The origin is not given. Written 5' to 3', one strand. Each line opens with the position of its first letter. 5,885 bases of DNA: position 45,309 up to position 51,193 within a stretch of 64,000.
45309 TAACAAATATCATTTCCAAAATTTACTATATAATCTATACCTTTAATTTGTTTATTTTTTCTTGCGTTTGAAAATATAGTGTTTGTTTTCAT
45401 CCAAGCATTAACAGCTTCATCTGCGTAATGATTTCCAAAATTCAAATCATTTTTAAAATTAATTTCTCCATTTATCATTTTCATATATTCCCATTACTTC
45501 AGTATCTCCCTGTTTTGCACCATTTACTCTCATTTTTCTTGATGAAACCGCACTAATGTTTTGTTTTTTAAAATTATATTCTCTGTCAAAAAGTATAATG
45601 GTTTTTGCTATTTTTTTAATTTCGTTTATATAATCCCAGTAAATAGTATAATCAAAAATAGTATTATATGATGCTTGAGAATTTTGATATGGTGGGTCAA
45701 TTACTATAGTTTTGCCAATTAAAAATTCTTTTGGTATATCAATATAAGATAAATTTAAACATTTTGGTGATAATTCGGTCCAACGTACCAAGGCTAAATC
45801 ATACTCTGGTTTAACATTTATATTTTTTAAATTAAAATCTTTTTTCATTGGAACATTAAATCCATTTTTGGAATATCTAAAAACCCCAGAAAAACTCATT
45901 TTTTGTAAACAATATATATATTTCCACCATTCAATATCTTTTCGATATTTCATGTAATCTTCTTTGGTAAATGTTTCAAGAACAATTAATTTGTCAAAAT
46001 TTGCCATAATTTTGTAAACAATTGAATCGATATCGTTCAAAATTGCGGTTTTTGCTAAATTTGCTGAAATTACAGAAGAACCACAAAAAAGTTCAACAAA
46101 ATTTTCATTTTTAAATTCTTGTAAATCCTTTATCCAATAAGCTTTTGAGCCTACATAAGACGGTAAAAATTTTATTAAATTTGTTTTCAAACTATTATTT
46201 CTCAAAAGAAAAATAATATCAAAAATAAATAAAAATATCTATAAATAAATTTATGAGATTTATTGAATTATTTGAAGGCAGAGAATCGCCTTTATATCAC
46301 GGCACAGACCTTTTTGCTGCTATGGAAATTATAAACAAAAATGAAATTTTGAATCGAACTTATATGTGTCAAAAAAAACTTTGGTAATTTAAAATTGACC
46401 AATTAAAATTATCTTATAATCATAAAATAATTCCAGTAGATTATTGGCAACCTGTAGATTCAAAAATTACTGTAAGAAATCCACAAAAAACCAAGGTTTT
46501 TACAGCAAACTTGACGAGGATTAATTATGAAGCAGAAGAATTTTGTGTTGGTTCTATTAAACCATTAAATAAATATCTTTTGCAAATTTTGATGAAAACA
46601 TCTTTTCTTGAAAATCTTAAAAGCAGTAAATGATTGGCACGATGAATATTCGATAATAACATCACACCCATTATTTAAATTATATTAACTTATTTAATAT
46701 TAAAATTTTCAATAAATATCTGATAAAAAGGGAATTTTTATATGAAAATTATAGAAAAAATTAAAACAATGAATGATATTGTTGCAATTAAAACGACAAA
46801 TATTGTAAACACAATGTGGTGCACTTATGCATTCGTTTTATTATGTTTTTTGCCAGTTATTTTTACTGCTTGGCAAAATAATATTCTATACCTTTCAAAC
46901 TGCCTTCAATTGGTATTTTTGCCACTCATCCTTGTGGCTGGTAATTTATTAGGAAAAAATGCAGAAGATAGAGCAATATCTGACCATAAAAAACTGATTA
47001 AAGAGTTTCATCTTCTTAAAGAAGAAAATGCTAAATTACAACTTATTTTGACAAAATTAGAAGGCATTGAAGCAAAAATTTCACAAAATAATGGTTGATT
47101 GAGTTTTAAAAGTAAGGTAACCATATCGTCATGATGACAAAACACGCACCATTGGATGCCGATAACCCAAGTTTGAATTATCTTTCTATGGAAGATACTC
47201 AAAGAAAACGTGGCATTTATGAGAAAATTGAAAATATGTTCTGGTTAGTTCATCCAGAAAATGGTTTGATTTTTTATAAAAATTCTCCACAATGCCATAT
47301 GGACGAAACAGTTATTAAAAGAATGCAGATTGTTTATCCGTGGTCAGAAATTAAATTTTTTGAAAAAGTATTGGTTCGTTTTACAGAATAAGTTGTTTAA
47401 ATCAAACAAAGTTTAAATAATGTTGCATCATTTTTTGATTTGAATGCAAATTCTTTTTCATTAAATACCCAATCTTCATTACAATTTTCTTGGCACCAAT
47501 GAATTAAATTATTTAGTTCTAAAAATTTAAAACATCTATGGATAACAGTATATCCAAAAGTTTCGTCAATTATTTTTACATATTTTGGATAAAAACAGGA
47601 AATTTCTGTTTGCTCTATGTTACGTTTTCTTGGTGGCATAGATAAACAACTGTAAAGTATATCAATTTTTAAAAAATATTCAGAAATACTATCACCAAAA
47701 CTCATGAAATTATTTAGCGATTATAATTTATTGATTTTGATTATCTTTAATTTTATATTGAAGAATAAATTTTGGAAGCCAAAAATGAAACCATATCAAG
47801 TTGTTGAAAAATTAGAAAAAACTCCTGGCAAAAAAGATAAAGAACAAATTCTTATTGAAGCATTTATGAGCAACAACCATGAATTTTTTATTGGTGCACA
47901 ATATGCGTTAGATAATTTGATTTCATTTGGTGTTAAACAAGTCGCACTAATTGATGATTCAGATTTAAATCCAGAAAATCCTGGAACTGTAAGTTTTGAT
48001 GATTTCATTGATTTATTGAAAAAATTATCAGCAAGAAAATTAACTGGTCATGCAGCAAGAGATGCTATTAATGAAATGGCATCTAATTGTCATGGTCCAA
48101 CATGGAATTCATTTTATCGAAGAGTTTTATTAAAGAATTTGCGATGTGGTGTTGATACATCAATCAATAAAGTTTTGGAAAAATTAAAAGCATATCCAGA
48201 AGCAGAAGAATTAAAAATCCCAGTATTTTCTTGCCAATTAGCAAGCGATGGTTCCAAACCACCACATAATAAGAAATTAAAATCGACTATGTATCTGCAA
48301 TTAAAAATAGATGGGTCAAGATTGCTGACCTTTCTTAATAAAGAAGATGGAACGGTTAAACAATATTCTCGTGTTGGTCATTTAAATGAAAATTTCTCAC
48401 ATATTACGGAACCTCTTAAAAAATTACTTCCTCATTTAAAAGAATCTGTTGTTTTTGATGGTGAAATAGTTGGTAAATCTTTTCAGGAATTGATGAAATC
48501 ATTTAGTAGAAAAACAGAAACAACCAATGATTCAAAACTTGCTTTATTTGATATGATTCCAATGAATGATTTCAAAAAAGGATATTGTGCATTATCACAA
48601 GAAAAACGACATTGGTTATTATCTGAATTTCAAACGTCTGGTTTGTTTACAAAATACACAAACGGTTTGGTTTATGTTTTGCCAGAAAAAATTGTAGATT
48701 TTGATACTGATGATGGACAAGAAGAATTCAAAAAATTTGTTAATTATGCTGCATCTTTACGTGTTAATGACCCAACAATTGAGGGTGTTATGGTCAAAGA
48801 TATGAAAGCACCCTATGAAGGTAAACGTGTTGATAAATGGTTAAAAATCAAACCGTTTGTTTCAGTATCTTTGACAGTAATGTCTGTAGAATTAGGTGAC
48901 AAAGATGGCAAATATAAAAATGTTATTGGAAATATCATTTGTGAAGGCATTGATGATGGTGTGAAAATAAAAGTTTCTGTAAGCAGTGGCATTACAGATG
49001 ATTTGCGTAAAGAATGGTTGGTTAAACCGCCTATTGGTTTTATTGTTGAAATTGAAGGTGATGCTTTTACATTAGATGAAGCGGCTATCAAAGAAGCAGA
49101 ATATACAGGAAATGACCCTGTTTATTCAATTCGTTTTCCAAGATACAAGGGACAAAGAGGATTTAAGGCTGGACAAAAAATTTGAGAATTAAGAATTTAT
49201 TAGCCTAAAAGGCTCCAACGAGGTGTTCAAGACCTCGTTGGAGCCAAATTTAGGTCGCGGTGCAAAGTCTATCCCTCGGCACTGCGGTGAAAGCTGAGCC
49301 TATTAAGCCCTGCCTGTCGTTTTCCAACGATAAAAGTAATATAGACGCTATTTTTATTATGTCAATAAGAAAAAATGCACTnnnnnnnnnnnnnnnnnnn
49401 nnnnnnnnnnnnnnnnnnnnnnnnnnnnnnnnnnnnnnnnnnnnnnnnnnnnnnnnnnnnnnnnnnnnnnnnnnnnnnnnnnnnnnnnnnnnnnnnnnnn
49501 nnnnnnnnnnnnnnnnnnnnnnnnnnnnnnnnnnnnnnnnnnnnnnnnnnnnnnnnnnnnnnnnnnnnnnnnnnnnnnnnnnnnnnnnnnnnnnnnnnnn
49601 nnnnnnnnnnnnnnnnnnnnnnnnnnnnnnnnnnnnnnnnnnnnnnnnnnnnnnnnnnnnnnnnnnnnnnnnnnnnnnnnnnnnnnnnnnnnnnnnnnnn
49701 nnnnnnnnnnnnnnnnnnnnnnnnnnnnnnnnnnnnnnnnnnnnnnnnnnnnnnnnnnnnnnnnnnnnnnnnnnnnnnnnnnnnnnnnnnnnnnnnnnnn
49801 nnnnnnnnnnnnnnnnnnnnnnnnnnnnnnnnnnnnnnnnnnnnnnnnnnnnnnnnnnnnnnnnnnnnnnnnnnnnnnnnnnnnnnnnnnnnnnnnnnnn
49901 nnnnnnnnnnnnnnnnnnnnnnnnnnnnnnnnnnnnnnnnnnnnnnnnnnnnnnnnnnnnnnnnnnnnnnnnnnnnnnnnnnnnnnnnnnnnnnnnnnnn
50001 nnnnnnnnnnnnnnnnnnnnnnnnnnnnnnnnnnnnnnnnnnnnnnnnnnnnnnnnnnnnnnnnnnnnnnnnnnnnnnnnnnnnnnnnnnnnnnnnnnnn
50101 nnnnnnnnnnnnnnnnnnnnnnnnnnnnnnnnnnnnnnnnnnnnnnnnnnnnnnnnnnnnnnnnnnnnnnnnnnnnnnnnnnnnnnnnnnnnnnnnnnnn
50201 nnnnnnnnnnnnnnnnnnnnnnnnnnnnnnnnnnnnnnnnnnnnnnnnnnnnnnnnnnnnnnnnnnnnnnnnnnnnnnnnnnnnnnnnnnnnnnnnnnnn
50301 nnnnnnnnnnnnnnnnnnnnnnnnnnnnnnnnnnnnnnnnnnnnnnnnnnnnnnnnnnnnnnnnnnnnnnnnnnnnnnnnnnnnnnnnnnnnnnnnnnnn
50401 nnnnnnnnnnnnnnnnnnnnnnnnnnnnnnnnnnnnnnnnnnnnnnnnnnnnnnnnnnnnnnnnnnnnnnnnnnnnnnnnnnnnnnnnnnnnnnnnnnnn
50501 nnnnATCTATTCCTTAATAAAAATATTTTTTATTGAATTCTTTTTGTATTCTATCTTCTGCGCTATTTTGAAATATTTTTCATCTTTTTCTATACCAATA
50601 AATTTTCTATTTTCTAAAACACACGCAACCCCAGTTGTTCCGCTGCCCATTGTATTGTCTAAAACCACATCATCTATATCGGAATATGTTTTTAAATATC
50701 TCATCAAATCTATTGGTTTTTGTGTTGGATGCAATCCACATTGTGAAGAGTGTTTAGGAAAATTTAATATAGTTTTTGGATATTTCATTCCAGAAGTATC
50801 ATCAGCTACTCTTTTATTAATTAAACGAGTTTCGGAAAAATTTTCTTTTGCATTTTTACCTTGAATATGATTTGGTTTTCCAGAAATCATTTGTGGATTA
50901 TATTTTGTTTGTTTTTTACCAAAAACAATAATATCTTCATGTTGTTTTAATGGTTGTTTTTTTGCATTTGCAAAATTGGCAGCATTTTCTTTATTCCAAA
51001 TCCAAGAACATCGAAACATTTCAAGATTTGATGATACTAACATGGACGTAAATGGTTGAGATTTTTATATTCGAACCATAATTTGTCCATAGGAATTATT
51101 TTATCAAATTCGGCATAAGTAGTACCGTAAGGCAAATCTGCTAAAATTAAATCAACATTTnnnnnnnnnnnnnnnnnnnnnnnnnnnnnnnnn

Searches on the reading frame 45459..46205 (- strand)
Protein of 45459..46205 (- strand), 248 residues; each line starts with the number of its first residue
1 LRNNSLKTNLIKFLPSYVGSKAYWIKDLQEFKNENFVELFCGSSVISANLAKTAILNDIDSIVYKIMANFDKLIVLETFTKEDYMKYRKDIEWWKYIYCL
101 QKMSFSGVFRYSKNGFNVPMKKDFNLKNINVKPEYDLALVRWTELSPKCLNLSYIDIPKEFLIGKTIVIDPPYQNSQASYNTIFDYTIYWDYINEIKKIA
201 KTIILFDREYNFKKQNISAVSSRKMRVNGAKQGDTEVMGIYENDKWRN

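Call 9: search_protein_families(library=pfam, max_evalue=10, proteins=[window:45459-46205:-])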
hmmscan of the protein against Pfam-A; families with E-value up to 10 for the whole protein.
window:45459-46205:- (248 aa): 3 families
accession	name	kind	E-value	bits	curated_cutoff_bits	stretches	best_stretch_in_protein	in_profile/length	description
PF02086.21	MethyltransfD12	-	7.4e-10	39.4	22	1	17-200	1-212/253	D12 class N6 adenine-specific DNA methyltransferase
PF03602.21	Cons_hypoth95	-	0.066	13.3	24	0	30-73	39-87/182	Conserved hypothetical protein 95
PF21788.2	TNP-like_GBD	-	0.082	13.8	24.8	1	186-232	22-65/119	TNP-like, GTP-binding insertion domain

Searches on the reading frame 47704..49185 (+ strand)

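Call 8: search_protein_families(library=phrogs, max_evalue=0.00001, proteins=[window:47704-49185:+])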
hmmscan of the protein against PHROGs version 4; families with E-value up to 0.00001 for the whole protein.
window:47704-49185:+ (493 aa): 1 family
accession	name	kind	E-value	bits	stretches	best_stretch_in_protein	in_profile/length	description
phrog_114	-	DNA, RNA and nucleotide metabolism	4.9e-69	234.5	1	22-486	83-499/634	ATP-dependent DNA ligase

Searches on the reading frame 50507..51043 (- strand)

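Call 66: search_protein_families(library=phrogs, max_evalue=0.001, proteins=[window:50507-51043:-])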
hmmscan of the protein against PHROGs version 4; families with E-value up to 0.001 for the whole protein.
window:50507-51043:- (178 aa): 10 families
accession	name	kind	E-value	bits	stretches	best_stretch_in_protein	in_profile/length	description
phrog_67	-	other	2.1e-41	143.8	1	9-163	211-341/743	DNA methyltransferase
phrog_18293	-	other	3.4e-34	118.3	1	76-171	18-113/119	methyltransferase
phrog_3008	-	other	2.7e-21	76.9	1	96-163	141-209/244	DNA methyltransferase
phrog_498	-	other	8.6e-17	61.9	1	11-163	298-418/633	DNA methyltransferase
phrog_8769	-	other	3.4e-16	59.9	1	121-162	9-50/71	methyltransferase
phrog_23148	-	unknown function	3e-15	57.6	1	97-162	77-143/165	-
phrog_12862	-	unknown function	2.1e-13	51.4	1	2-53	73-124/149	-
phrog_23085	-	unknown function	1.5e-09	38.6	1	96-173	34-115/138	-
phrog_6952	-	other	1.3e-08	36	1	102-163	111-173/181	DNA methyltransferase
phrog_16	-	DNA, RNA and nucleotide metabolism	0.00023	20.5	1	104-164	849-908/986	DNA helicase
